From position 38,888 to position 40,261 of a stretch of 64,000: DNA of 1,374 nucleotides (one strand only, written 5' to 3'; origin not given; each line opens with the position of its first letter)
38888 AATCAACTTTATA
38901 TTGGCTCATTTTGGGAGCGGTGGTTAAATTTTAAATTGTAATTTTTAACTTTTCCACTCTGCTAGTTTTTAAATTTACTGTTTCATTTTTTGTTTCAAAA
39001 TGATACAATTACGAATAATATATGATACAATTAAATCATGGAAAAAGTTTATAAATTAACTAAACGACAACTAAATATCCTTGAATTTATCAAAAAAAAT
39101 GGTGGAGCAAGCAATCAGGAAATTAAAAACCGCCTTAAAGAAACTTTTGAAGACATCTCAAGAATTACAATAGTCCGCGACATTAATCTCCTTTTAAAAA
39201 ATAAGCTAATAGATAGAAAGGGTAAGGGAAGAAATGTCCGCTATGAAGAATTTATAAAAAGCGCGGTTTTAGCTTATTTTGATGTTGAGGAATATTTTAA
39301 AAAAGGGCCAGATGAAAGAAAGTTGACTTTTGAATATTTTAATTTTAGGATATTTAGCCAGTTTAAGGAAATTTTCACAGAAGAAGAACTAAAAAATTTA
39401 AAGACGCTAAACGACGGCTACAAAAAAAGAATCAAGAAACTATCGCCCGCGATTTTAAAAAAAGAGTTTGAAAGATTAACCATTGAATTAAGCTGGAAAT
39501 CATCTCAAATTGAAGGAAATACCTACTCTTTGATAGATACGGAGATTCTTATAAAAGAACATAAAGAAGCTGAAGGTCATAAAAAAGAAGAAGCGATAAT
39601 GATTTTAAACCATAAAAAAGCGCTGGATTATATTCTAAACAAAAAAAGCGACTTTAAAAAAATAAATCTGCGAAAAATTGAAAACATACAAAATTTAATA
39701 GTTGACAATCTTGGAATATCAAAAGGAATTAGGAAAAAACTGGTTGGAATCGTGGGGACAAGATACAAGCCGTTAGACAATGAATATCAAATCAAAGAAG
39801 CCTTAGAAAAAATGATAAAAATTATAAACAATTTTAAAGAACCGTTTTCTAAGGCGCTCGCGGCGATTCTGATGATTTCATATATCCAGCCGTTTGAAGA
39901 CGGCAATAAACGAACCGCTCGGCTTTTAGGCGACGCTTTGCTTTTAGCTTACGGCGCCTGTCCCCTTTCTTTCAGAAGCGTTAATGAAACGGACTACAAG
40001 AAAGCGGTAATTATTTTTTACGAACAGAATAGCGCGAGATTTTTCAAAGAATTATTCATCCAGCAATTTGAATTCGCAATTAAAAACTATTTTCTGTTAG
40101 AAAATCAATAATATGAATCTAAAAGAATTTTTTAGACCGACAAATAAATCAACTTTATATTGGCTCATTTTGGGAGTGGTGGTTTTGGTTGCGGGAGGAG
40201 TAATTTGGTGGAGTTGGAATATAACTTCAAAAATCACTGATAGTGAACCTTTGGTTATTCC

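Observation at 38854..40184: HTH-Fic gene cassette inserted into the ATP synthase operon between atpF and atpH, flanked by 63-bp direct repeats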

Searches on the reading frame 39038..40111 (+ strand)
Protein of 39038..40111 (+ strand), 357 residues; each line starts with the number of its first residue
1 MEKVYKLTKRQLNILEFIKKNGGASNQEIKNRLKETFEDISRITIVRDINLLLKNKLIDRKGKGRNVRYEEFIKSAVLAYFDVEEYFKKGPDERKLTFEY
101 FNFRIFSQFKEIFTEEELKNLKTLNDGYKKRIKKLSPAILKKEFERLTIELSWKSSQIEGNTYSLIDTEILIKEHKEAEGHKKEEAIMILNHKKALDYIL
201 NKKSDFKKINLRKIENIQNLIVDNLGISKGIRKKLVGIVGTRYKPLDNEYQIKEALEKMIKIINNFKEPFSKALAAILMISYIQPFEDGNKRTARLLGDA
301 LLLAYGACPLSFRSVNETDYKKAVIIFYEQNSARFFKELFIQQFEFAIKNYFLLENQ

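Call 5: search_protein_families(library=pfam, proteins=[window:39038-40111:+], max_evalue=0.01)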
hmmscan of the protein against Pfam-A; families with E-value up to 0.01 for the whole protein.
window:39038-40111:+ (357 aa): 4 families
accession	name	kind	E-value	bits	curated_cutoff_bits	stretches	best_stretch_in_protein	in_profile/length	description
PF02661.23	Fic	-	1.2e-11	45.7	24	1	210-302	3-93/93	Fic/DOC family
PF01475.25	FUR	-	6.2e-05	23.6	23.1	1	5-65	4-67/121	Ferric uptake regulator family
PF03965.22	Penicillinase_R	-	0.00013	22.7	22.6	1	7-72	1-65/115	Penicillinase repressor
PF25212.1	HVO_A0114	-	0.00025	21.2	27.6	0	7-68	20-80/84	HVO_A0114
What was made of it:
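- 39038..40111 (+): HTH-Fic gene (357 aa): N-terminal winged helix (about aa 5-72), inhibitory motif SSQIEG, and non-canonical core motif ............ starting at 39887. Pfam Fic 1.2e-11 (call 5).
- Checked: Between them lies only the 357-aa HTH-Fic ORF (39038-40111; Pfam Fic 45.7 bits against a cut-off of 24, plus weak N-terminal winged-helix hits; call 5).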

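Call 8: find_encoding_contigs(protein=window:39038-40111:+, flank=6000, max_places=10)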
Protein window:39038-40111:+ (357 aa): 22 contigs read that carry it; 10 places shown.
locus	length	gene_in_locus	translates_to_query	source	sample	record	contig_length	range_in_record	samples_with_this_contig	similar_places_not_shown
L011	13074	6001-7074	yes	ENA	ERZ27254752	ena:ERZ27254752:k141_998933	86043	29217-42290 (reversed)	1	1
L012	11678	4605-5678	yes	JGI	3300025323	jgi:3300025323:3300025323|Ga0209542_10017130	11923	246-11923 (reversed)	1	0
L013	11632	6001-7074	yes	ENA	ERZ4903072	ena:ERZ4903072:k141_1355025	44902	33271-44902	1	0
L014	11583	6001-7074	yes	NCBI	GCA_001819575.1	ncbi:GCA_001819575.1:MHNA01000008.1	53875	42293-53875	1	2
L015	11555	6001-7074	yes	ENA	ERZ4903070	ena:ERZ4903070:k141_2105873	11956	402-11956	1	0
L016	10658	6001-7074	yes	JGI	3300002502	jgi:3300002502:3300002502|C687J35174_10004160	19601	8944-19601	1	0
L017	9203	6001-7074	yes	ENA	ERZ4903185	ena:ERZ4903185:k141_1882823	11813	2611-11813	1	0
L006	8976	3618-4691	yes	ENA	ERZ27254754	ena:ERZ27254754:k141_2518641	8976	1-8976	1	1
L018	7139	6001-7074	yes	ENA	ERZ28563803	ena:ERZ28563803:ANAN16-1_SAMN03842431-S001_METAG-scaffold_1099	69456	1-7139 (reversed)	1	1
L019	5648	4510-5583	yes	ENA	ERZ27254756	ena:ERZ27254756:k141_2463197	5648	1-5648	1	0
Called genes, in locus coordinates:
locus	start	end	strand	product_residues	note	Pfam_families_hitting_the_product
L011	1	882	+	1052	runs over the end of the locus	PF02811:PHP, PF07733:DNA_pol3_alpha, PF17657:DNA_pol3_finger, PF14579:HHH_6, PF01336:tRNA_anti-codon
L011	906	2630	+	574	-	PF07973:tRNA_SAD, PF00587:tRNA-synt_2b, PF03129:HGTP_anticodon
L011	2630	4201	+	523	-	-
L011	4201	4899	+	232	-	PF00119:ATP-synt_A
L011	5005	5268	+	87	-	PF00137:ATP-synt_C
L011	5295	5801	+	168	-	PF00430:ATP-synt_B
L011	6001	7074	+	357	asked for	PF02661:Fic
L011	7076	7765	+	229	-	-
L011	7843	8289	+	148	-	PF00213:OSCP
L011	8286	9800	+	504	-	PF02874:ATP-synt_ab_N, PF00006:ATP-synt_ab, PF00306:ATP-synt_ab_C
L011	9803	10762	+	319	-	PF00231:ATP-synt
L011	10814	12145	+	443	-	PF02874:ATP-synt_ab_N, PF00006:ATP-synt_ab, PF22919:ATP-synt_VA_C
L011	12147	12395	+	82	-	PF02823:ATP-synt_DE_N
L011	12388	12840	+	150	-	PF20393:Pro_CA_2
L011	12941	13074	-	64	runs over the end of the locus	-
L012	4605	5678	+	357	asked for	PF02661:Fic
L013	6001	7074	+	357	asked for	PF02661:Fic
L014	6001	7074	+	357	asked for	PF02661:Fic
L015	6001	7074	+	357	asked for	PF02661:Fic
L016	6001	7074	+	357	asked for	PF02661:Fic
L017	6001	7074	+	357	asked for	PF02661:Fic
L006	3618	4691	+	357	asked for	PF02661:Fic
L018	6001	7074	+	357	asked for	PF02661:Fic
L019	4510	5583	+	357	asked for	PF02661:Fic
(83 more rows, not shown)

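Call 14: find_homologous_proteins(query=window:39038-40111:+)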
Query window:39038-40111:+ (357 aa): 8000 proteins with E <= 0.001 among 8000 candidates; the best 120 are listed.
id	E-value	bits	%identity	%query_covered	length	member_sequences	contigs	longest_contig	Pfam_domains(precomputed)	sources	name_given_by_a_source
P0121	4.4e-222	754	100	100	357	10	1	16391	PF02661.24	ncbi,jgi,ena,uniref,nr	ncbi:MAG: hypothetical protein A3I20_01105 [Candidatus Portnoybacteria bacterium RIFCSPLOWO2_02_FULL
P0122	2.3e-203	692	95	100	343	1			PF02661.24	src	-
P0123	8.4e-192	654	87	99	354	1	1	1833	PF02661.24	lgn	-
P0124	1.2e-186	638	84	99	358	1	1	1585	PF02661.24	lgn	-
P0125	8.3e-181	618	83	98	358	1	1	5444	PF02661.24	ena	-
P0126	2.3e-177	607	81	98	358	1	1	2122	PF02661.24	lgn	-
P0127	8.0e-175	599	79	98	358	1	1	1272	PF02661.24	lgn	-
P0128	2.0e-170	584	80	97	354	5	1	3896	PF02661.24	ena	-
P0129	1.9e-161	555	73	97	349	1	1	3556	PF02661.24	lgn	-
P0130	9.8e-161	552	72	97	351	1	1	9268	PF02661.24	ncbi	-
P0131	5.8e-159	547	71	97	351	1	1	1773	PF02661.24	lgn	-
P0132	7.5e-159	546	73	97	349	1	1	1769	PF02661.24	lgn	-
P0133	2.5e-158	544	72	97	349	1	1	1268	PF02661.24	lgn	-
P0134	2.6e-158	544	73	97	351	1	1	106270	PF02661.24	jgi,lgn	-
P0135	1.7e-157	542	71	98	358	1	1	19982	PF02661.24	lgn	-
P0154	1.1e-150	519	70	97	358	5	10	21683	PF02661.24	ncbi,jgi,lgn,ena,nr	ncbi:MAG: Fic family protein [Parcubacteria group bacterium GW2011_GWB1_43_8]|nr:MAG: Fic family pro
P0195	2.3e-147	508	68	97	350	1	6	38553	PF02661.24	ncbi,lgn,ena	ncbi:MAG: Fic family protein [Patescibacteria group bacterium]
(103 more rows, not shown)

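Call 28: find_related_loci(query=window:39038-40111:+, collection=metagenome_contigs, flank=4000)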
Query window:39038-40111:+ (357 aa) in metagenome_contigs; peptide patterns used: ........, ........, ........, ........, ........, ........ (x = any residue, [..] = any of these).
307 stretches matched a pattern; 174 encode a relative of the query (tblastn E <= 1e-3); the best 80 are kept; 80 distinct loci.
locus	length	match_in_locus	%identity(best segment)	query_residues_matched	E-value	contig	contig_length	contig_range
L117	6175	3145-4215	84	1-357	0e+0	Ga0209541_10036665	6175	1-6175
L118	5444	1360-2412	83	6-356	0e+0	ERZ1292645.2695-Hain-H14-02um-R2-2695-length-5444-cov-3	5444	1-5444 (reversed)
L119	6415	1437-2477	80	6-352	0e+0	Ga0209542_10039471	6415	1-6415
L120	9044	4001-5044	73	6-353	1e-167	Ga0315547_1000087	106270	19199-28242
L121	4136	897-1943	72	6-353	6e-171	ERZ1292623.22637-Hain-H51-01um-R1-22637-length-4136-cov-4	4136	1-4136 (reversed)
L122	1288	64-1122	70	1-353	0e+0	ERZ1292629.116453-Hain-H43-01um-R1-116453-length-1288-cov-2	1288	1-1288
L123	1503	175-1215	73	7-353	7e-180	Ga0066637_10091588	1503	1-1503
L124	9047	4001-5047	70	6-353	1e-159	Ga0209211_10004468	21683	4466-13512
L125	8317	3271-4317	70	6-353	1e-159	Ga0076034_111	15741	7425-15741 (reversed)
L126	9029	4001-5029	70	6-352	2e-159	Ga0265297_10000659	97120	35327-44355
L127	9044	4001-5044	66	6-353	6e-158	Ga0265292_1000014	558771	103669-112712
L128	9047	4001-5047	66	6-354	4e-157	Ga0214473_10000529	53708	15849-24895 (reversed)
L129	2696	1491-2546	67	3-353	8e-167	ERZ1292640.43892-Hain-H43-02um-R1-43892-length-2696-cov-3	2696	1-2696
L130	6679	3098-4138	65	6-352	3e-156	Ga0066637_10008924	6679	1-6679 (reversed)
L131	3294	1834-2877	69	6-352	5e-162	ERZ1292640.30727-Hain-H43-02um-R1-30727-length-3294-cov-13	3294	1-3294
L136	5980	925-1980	66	1-352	2e-152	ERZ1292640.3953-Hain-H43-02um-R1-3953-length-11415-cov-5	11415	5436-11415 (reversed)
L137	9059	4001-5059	67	3-355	4e-150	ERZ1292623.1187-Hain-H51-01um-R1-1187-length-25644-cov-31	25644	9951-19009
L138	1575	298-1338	65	6-352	7e-164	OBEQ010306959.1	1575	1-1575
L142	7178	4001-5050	64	4-353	3e-146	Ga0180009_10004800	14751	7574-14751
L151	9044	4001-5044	65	2-353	3e-141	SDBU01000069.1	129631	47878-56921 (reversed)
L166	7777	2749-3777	57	6-352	1e-122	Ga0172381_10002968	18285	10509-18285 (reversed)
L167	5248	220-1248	56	6-352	9e-122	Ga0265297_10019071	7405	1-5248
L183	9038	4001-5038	54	6-352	8e-117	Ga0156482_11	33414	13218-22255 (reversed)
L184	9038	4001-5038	52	7-352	7e-114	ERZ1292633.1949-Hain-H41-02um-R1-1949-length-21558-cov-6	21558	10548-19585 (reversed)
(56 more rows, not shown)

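Call 34: search_protein_families(library=ncbifam, proteins=[window:39038-40111:+], max_evalue=0.01)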
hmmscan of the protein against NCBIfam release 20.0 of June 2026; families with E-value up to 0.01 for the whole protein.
window:39038-40111:+ (357 aa): 4 families
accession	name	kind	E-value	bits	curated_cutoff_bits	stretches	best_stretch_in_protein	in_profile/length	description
TIGR01884.1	cas_HTH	subfamily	0.00037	19.9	60.2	1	6-70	139-199/202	CRISPR-associated CARF protein Csa3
NF053606.1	Sta1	subfamily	0.0016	18.5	80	1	2-62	13-68/100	Sta1 family transcriptional regulator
NF041381.1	XopAC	subfamily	0.0026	16.5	450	1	282-332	391-437/451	XopAC/AvrAC family type III secretion system effector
TIGR02613.1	mob_myst_B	hypoth_equivalog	0.0035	17.3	124.4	1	280-315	119-154/186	mobile mystery protein B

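Call 35: search_protein_families(library=padloc, proteins=[window:39038-40111:+], max_evalue=0.01)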
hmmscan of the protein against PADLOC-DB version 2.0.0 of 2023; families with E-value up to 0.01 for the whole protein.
window:39038-40111:+ (357 aa): 10 families
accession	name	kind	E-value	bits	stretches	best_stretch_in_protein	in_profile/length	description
PDLC03963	SoFic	-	4.2e-18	63.8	1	135-306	42-216/361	-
PDLC04840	PDC-S04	-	8.6e-17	59.6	1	145-342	9-210/227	-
PDLC04836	PDC-S04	-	1.3e-10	38.8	1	144-343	22-227/244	-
PDLC04837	PDC-S04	-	1.9e-09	35.2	1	144-343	22-223/234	-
PDLC04839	PDC-S04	-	1.3e-07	29.5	1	254-332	110-191/205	-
PDLC04838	PDC-S04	-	2.2e-05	22.3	1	267-334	126-193/209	-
PDLC01434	CasR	-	5.6e-05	21.1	1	6-76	125-189/191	"CAS-I,CAS-II,CAS-III,CAS-IV,CAS-V,CAS-VI; associated_signaling"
PDLC01879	CARF3--CARF_TM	-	0.00015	19.4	1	3-69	150-207/222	-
PDLC04966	PDC-S24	-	0.00078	16.4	1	206-309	229-343/497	-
PDLC01860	CARF3--CARF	-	0.0041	15.2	1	7-66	141-195/210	-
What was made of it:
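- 39038..40111 (+): PADLOC SoFic 4e-18 and PDC-S04 9e-17 (call 35).
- On SoFic defence system: There is only a profile match to PADLOC SoFic (63.8 bits; call 35).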

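Call 47: search_protein_families(library=pfam, proteins=[L120:3416-3850:+, L120:5247-7274:+, L126:2670-3923:+, L126:5493-6152:+, L136:207-770:+, L136:2352-2741:+, L137:1041-3794:+, L137:5053-5832:+, L151:3576-3884:+, L151:5686-7011:+], max_evalue=0.0001)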
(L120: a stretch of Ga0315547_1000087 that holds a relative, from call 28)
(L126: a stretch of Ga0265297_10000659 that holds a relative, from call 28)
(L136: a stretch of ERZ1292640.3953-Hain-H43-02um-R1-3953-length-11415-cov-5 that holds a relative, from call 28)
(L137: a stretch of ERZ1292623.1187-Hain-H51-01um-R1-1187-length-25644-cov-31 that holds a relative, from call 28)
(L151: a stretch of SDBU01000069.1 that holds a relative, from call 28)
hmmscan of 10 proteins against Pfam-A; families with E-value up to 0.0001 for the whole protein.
L120:3416-3850:+ (144 aa): 1 family
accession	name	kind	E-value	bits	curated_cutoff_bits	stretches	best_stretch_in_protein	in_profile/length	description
PF01934.22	HepT-like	-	1.7e-21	76.6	23.5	1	14-136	1-120/120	Ribonuclease HepT-like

L120:5247-7274:+ (675 aa): 0 families

L126:2670-3923:+ (417 aa): 0 families

L126:5493-6152:+ (219 aa): 1 family
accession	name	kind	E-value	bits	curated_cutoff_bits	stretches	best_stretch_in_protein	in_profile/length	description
PF08448.16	PAS_4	-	1.7e-07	31.8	23.1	1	39-143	4-109/110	PAS fold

L136:207-770:+ (187 aa): 1 family
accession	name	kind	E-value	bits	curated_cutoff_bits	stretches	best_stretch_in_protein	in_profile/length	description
PF13614.12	AAA_31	-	6e-09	36.5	27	1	2-44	119-161/177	AAA domain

L136:2352-2741:+ (129 aa): 1 family
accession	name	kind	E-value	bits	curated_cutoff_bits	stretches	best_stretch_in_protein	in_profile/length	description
PF00203.26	Ribosomal_S19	-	6.9e-31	106.4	27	1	15-94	1-81/81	Ribosomal protein S19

L137:1041-3794:+ (917 aa): 2 families
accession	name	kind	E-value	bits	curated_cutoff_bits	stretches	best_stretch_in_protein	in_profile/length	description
PF13385.13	Laminin_G_3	-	3.2e-21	76.5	27.6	1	81-245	1-151/151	Concanavalin A-like lectin/glucanases superfamily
PF08239.17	SH3_3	-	0.0001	22.9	27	0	265-327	2-53/54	Bacterial SH3 domain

L137:5053-5832:+ (259 aa): 2 families
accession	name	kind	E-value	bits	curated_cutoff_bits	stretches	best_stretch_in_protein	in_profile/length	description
PF00535.33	Glycos_transf_2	-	1e-15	58.5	23.3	1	6-144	1-143/168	Glycosyl transferase family 2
PF13704.12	Glyco_tranf_2_4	-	3.1e-07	31.3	27.5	1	13-92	2-87/98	Glycosyl transferase family 2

L151:3576-3884:+ (102 aa): 0 families

L151:5686-7011:+ (441 aa): 2 families
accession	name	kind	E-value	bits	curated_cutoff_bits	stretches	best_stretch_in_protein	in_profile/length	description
PF08245.18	Mur_ligase_M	-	2.4e-26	93.4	24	1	115-235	1-137/200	Mur ligase middle domain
PF02875.26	Mur_ligase_C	-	8.2e-10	40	28.4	1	292-409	1-126/127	Mur ligase, glutamate ligase domain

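Call 48: search_protein_families(library=pfam, proteins=[L142:3219-3821:+, L166:1264-2466:+, L166:4026-4667:+, L167:1365-2003:+, L183:3155-3748:+, L183:5355-6167:+, L184:2476-3852:+, L184:5061-7922:+, L138:1345-1575:+], max_evalue=0.0001)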
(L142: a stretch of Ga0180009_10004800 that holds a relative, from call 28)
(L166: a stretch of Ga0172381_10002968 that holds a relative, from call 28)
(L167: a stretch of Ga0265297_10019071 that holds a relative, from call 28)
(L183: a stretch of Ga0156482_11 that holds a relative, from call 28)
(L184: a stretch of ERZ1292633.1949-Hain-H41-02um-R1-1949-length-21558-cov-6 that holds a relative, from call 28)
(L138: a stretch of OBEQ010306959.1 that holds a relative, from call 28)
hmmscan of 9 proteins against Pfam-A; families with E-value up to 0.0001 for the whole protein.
L142:3219-3821:+ (200 aa): 1 family
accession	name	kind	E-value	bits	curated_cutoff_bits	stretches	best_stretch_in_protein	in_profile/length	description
PF19502.5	DUF6036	-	2.6e-06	27.8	23.6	1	12-66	9-64/164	Nucleotidyltransferase of unknown function (DUF6036)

L166:1264-2466:+ (400 aa): 5 families
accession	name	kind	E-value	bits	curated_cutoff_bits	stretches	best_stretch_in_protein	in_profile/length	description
PF04542.20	Sigma70_r2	-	1.2e-21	76.7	24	1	167-238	2-71/71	Sigma-70 region 2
PF04539.22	Sigma70_r3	-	2e-21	76.3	25.3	1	247-322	1-75/78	Sigma-70 region 3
PF04545.22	Sigma70_r4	-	9.3e-18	63.9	24.1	1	338-390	2-50/50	Sigma-70, region 4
PF00140.25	Sigma70_r1_2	-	2.6e-13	50.1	22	1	128-161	1-34/34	Sigma-70 factor, region 1.2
PF03979.19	Sigma70_r1_1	-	2.9e-10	40.4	22.5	1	55-115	7-64/81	Sigma-70 factor, region 1.1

L166:4026-4667:+ (213 aa): 1 family
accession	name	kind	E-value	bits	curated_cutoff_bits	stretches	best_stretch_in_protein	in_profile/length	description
PF14014.11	DUF4230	-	1.1e-12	48.8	27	1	59-208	3-144/148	Protein of unknown function (DUF4230)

L167:1365-2003:+ (212 aa): 1 family
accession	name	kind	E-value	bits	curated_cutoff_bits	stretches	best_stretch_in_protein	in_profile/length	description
PF01810.24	LysE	-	1.3e-05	25.3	25.6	1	22-203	2-192/193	LysE type translocator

L183:3155-3748:+ (197 aa): 0 families

L183:5355-6167:+ (270 aa): 0 families

L184:2476-3852:+ (458 aa): 0 families

L184:5061-7922:+ (953 aa): 13 families
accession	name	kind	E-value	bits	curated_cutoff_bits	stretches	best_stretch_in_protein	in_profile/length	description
PF17755.6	UvrA_DNA-bind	-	8.6e-28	97.3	23.2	1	289-392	1-110/110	UvrA DNA-binding domain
PF00005.33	ABC_tran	-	4.9e-21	76.2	25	0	16-43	1-28/137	ABC transporter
PF02463.25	SMC_N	-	3.3e-14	53.3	40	0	324-569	77-211/220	RecF/RecN/SMC N terminal domain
PF17760.6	UvrA_inter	-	7.9e-13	48.7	23.3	1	133-238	2-106/109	UvrA interaction domain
PF13304.12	AAA_21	-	1.7e-09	38.7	27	0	506-559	249-302/304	AAA domain, putative AbiEii toxin, Type IV TA system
PF13555.12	AAA_29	-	1.8e-07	31.2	27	0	645-668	16-39/61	P-loop containing region of AAA domain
PF13191.12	AAA_16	-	5.7e-07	30.6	32.6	0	652-676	25-49/167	AAA ATPase domain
PF13175.12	AAA_15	-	2.2e-06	28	32.1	0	516-551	329-365/374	AAA ATPase domain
PF20703.3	nSTAND1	-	3e-06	27.6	27.1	0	15-52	22-59/379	Novel STAND NTPase 1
PF20720.3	nSTAND3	-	4.2e-06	27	27.2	0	23-48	14-39/155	Novel STAND NTPase 3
PF13476.12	AAA_23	-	4.9e-06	27.8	27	0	5-42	1-35/201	AAA domain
PF03193.22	RsgA_GTPase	-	3.7e-05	24.1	30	0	640-676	96-132/174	RsgA GTPase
PF13173.12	AAA_14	-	6.6e-05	23.4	27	0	652-688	3-41/129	AAA domain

L138:1345-1575:+ (77 aa): 1 family
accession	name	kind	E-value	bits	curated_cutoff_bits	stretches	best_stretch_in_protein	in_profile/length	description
PF02653.21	BPD_transp_2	-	5.5e-12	45.8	26.8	1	8-76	2-70/269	Branched-chain amino acid transport system / permease component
